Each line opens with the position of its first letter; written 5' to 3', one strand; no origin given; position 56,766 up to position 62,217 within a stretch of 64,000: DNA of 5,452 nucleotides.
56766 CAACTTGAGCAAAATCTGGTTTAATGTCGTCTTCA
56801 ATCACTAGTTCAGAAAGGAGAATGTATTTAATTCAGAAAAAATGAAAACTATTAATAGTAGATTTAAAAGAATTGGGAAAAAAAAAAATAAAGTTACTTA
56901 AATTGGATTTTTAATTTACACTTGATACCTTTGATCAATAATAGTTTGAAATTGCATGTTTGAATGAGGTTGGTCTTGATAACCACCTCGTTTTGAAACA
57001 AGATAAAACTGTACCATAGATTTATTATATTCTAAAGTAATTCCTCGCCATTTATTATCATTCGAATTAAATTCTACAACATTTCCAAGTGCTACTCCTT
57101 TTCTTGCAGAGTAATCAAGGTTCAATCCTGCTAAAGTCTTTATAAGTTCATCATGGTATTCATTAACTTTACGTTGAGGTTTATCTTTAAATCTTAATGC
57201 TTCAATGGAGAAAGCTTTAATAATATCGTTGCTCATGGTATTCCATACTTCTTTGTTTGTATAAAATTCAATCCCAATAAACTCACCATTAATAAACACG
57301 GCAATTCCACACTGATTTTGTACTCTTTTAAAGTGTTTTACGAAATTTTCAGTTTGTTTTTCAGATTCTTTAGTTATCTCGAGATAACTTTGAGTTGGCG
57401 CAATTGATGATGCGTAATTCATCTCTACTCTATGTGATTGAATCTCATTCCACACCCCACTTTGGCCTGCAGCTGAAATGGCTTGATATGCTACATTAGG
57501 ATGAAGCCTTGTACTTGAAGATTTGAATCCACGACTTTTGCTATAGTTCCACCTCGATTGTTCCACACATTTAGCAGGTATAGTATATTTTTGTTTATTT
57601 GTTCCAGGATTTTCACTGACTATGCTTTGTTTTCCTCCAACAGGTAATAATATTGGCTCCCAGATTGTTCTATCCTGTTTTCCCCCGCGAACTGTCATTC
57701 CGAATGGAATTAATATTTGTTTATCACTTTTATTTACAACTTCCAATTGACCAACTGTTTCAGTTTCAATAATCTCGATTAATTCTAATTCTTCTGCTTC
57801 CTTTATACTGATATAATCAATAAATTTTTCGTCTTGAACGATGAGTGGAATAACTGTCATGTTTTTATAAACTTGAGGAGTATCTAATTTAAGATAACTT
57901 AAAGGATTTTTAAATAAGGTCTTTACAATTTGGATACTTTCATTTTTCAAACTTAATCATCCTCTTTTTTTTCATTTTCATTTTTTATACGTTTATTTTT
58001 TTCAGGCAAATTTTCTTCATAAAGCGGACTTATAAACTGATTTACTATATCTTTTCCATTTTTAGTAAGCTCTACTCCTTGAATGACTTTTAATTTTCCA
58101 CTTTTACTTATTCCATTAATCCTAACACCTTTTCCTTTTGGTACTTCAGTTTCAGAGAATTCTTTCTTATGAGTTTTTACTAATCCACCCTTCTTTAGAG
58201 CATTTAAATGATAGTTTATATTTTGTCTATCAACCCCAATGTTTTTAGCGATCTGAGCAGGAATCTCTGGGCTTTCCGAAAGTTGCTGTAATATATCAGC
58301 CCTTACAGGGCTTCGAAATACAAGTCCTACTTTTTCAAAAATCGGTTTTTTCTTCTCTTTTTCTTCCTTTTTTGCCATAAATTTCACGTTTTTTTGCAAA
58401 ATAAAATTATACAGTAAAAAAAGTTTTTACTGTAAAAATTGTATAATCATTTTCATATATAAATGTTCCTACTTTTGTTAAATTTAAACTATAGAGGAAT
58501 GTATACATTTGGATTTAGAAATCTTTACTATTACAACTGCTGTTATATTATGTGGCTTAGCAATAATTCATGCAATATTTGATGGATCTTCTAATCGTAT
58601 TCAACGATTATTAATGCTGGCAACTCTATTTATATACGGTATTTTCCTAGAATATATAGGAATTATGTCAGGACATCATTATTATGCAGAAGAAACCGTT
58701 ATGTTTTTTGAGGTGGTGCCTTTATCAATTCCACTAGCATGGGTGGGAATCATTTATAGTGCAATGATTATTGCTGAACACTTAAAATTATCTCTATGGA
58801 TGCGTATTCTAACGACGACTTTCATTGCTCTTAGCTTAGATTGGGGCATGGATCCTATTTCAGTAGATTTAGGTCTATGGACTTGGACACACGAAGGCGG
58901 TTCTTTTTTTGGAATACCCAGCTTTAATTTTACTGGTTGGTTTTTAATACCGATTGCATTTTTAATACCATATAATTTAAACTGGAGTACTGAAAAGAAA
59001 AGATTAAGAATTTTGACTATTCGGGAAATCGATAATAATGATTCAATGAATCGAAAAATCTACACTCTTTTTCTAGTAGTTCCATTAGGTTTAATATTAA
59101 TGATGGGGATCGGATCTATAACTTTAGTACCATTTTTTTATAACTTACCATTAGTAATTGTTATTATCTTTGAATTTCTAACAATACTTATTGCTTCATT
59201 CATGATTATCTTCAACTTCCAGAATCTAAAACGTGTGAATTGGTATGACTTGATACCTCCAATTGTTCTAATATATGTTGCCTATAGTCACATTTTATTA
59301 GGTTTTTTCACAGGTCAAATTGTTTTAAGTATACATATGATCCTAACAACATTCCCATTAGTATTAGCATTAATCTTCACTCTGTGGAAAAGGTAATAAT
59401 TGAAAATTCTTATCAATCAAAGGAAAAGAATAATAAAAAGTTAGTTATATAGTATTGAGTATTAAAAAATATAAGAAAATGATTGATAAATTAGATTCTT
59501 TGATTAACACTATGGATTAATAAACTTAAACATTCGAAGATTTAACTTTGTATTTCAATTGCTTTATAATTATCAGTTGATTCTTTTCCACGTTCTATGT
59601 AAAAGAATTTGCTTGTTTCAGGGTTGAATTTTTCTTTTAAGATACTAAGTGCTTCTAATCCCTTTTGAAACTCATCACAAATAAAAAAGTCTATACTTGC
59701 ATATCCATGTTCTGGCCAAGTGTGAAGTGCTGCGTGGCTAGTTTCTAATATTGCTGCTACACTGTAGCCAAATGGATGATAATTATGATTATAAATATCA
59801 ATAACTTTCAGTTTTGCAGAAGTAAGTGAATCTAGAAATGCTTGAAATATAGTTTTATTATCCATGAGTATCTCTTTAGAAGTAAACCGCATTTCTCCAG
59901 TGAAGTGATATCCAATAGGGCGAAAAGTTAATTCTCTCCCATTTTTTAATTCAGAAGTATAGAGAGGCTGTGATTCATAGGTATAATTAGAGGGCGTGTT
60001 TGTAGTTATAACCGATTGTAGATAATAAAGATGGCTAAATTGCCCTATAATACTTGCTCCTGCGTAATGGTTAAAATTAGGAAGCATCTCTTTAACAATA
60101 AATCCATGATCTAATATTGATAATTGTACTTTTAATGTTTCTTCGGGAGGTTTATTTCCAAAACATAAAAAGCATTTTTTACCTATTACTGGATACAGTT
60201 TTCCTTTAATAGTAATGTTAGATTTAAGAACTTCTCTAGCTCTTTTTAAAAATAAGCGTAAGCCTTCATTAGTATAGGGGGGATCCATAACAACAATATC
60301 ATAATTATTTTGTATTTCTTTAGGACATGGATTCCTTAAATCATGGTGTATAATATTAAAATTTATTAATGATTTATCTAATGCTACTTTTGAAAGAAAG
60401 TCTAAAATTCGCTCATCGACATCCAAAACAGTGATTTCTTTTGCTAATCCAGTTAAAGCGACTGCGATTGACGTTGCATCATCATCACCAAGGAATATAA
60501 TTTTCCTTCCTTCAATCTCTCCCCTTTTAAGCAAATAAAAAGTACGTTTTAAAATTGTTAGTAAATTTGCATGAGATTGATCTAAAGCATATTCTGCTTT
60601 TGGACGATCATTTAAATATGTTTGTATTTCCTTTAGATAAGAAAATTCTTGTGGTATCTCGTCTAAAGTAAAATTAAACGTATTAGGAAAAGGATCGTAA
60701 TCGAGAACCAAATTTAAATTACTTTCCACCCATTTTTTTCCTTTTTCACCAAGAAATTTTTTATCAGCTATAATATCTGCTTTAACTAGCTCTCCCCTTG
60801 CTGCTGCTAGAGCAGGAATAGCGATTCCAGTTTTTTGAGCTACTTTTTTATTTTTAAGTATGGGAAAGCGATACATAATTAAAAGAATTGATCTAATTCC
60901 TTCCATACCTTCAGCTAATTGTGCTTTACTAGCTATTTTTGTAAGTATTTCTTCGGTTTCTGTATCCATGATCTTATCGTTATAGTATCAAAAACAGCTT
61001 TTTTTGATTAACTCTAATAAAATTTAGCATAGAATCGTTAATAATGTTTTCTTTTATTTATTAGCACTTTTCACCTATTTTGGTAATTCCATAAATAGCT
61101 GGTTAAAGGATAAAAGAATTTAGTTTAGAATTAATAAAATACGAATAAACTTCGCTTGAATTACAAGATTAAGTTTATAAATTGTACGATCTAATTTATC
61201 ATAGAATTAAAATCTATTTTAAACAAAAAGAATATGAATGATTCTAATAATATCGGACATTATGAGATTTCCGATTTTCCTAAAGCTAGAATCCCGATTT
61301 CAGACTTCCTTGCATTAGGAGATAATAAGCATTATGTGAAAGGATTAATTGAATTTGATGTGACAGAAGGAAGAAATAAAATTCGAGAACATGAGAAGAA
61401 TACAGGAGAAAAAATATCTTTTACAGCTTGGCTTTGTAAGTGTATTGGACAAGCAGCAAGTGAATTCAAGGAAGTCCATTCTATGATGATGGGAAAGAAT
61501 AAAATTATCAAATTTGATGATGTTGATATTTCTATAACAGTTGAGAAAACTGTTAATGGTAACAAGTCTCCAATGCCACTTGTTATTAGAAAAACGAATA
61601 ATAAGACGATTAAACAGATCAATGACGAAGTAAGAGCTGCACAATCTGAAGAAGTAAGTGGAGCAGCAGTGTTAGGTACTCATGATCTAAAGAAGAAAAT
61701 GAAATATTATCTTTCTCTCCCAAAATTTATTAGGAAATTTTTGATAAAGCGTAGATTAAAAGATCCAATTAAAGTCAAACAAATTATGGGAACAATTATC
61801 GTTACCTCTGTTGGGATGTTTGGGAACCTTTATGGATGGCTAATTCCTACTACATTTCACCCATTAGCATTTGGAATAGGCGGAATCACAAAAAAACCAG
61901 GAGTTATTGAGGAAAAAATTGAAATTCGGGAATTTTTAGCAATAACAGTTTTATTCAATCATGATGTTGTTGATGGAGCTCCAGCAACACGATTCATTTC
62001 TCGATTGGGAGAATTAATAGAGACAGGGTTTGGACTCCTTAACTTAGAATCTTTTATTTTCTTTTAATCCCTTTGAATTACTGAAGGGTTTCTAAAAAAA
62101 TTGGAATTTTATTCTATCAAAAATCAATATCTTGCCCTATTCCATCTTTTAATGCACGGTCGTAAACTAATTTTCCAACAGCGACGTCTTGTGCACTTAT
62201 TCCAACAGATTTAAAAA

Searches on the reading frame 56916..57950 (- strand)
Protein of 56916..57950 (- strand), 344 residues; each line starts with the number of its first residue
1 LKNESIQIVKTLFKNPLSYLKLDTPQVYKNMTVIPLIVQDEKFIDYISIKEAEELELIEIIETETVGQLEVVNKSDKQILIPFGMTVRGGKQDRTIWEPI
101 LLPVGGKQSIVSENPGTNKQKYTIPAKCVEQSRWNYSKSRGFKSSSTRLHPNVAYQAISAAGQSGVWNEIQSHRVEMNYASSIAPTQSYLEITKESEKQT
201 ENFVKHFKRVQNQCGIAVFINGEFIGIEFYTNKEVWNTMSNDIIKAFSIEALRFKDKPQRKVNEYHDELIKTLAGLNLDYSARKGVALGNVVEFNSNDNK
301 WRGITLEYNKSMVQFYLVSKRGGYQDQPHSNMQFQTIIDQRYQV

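Call 34: search_protein_families(library=pfam, proteins=[window:56916-57950:-], max_evalue=0.01)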
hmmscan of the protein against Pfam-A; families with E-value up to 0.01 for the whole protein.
window:56916-57950:- (344 aa): 1 family
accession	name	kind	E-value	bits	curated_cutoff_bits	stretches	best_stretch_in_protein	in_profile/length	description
PF20208.3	ARPP-1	-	6.6e-51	173.8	27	2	119-314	90-293/297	ARG and Rhodanese-Phosphatase-superfamily-associated Protein domain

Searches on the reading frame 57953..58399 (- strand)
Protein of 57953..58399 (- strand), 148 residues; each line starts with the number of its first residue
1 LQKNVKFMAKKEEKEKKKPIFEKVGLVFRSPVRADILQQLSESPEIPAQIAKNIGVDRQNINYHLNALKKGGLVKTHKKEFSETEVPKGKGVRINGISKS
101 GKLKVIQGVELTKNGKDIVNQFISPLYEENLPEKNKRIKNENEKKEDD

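Call 34: search_protein_families(library=pfam, proteins=[window:57953-58399:-], max_evalue=0.01)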
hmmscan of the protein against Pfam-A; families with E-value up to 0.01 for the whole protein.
window:57953-58399:- (148 aa): 11 families
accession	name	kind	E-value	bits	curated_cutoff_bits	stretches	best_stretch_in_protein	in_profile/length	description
PF12840.13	HTH_20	-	2.7e-11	43.7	27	1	30-76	3-50/51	Helix-turn-helix domain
PF01022.26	HTH_5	-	2.5e-09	37.3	22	1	30-75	1-46/47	Bacterial regulatory protein, arsR family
PF25213.1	HVO_A0261_N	-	5.4e-07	29.8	35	1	24-85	4-65/86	HVO_A0261 N-terminal domain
PF14947.12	HTH_45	-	2.1e-05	24.9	25.5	1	33-85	8-60/77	Winged helix-turn-helix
PF12802.13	MarR_2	-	5.2e-05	23.8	27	1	31-75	5-51/61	MarR family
PF13412.12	HTH_24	-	9e-05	22.4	21.9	1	35-75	7-48/48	Winged helix-turn-helix DNA-binding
PF24270.1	HTH_Cmi2_C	-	0.0006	20.5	27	1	22-81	66-125/125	Cmi2, C-terminal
PF01978.25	TrmB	-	0.0011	19.1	25.6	1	41-80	19-58/68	Sugar-specific transcriptional regulator TrmB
PF10711.15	DUF2513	-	0.0048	17.7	29.6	0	35-84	9-61/100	Hypothetical protein (DUF2513)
PF24038.1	DUF7347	-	0.0055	17.4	27.6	0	31-79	11-62/77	Domain of unknown function (DUF7347)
PF01047.28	MarR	-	0.0075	16.6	24.6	0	32-75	4-48/59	MarR family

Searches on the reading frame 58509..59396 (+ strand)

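Call 44: search_protein_families(library=pfam, proteins=[window:58509-59396:+], max_evalue=0.0001)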
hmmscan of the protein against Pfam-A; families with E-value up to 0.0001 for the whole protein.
window:58509-59396:+ (295 aa): 1 family
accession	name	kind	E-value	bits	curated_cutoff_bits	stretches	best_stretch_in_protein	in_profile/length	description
PF04240.17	Caroten_synth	-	1e-24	88.1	25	1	13-199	7-193/209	Carotenoid biosynthesis protein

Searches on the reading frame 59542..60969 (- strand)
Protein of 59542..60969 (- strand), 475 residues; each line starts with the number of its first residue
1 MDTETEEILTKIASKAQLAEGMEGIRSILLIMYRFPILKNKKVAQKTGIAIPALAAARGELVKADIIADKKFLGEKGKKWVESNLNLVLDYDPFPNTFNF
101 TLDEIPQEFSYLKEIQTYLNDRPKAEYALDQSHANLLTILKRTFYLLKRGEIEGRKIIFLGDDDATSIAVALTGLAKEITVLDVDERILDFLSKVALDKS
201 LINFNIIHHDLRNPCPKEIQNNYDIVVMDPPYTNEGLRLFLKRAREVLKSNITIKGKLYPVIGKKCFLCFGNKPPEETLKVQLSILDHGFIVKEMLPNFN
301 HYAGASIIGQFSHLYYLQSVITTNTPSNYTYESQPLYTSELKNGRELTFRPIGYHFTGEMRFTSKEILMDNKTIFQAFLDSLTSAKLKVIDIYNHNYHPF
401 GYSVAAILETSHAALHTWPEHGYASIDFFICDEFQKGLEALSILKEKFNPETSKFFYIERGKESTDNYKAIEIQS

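Call 44: search_protein_families(library=pfam, proteins=[window:59542-60969:-], max_evalue=0.0001)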
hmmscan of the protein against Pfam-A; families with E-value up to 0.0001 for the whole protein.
window:59542-60969:- (475 aa): 3 families
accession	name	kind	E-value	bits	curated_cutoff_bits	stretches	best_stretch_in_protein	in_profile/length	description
PF01861.22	BpsA_C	-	6.1e-44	150.5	27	1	113-333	4-211/243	Branched-chain polyamine synthase A C-terminal domain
PF02675.21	AdoMet_dc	-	2.9e-25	89.1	25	1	355-461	1-107/107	S-adenosylmethionine decarboxylase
PF10237.15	N6-adenineMlase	-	1.7e-05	25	23.2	1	167-273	39-130/166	Probable N6-adenine methyltransferase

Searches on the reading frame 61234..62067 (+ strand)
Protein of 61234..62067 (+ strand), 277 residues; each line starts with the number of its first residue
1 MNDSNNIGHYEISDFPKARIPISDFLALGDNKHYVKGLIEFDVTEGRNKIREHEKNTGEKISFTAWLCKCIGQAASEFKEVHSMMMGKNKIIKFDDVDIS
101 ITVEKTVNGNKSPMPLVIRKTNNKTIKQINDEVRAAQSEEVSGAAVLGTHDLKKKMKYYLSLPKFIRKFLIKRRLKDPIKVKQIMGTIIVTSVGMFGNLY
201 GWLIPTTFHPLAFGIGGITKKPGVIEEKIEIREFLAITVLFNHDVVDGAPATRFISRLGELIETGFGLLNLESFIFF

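Call 44: search_protein_families(library=pfam, proteins=[window:61234-62067:+], max_evalue=0.0001)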
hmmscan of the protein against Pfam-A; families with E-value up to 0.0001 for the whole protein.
window:61234-62067:+ (277 aa): 1 family
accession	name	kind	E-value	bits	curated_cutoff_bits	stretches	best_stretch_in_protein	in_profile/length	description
PF00198.28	2-oxoacid_dh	-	6.5e-20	72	23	2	45-138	43-133/232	2-oxoacid dehydrogenases acyltransferase (catalytic domain)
